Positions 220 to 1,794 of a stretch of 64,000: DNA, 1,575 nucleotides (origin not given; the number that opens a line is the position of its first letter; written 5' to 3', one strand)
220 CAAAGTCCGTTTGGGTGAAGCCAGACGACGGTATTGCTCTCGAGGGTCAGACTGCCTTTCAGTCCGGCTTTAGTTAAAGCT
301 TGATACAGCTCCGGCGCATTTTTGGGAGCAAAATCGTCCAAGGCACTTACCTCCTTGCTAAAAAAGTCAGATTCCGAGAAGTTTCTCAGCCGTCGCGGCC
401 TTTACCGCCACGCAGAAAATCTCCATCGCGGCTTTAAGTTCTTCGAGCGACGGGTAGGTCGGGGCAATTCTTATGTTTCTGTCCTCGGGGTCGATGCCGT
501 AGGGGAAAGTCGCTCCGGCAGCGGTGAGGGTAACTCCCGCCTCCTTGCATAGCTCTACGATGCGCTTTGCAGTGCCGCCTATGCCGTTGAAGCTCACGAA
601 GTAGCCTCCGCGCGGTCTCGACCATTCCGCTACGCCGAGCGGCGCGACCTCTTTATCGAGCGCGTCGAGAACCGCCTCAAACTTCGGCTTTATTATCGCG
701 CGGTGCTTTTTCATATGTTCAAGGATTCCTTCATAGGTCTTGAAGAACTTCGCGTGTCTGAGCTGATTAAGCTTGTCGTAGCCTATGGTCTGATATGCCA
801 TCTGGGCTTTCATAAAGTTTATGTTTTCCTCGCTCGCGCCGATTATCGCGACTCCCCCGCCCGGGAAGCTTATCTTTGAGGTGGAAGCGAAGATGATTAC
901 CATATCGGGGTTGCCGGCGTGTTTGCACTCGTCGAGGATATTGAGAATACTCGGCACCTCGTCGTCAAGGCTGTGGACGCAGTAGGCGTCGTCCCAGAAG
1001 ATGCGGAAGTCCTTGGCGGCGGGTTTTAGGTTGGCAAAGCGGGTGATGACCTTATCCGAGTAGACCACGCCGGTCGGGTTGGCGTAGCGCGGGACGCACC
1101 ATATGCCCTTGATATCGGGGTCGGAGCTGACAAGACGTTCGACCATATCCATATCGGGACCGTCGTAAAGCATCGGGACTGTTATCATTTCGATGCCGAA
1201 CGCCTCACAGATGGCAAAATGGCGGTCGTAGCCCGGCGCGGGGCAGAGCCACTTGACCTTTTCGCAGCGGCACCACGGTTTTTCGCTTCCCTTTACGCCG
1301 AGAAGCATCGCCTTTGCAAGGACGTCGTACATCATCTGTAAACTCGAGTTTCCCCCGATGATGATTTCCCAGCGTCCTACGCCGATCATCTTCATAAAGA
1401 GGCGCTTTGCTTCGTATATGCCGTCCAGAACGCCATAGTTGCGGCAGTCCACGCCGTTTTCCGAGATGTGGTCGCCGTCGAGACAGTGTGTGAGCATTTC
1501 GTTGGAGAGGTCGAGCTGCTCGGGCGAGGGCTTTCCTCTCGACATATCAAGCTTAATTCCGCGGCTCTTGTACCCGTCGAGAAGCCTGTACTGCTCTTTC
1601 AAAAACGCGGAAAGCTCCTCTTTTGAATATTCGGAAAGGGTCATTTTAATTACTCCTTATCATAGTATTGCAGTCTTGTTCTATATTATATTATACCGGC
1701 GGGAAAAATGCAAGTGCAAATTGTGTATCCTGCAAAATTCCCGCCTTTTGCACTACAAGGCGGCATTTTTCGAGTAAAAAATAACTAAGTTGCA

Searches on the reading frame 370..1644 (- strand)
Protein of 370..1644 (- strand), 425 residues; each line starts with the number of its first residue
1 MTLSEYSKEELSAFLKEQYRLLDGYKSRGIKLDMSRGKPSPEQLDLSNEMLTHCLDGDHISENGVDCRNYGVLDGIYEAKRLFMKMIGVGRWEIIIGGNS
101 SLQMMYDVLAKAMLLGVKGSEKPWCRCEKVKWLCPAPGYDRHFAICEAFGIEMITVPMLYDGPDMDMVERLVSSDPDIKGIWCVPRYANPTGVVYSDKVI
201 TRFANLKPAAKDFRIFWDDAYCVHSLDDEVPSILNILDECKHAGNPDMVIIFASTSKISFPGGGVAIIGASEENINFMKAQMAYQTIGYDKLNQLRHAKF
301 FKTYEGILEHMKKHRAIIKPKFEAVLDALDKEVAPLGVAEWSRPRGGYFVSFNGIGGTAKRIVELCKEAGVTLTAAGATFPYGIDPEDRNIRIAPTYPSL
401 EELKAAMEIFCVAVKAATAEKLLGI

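Call 50: find_encoding_contigs(protein=window:370-1644:-, flank=3500, max_places=10)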
Protein window:370-1644:- (425 aa): 2 contigs read that carry it; 2 places shown.
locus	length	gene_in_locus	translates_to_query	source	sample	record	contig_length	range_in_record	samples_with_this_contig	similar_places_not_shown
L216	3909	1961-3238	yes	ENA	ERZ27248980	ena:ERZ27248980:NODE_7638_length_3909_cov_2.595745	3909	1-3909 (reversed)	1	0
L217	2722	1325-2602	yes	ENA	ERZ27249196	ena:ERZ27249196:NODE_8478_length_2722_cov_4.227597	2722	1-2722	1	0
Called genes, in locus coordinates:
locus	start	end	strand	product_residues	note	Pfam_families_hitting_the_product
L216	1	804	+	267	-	?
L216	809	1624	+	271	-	PF01261:AP_endonuc_2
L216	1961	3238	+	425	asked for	PF12897:Asp_aminotransf, PF00155:Aminotran_1_2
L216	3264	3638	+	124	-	-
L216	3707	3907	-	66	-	?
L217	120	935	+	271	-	PF01261:AP_endonuc_2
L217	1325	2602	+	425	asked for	PF12897:Asp_aminotransf, PF00155:Aminotran_1_2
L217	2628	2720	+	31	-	?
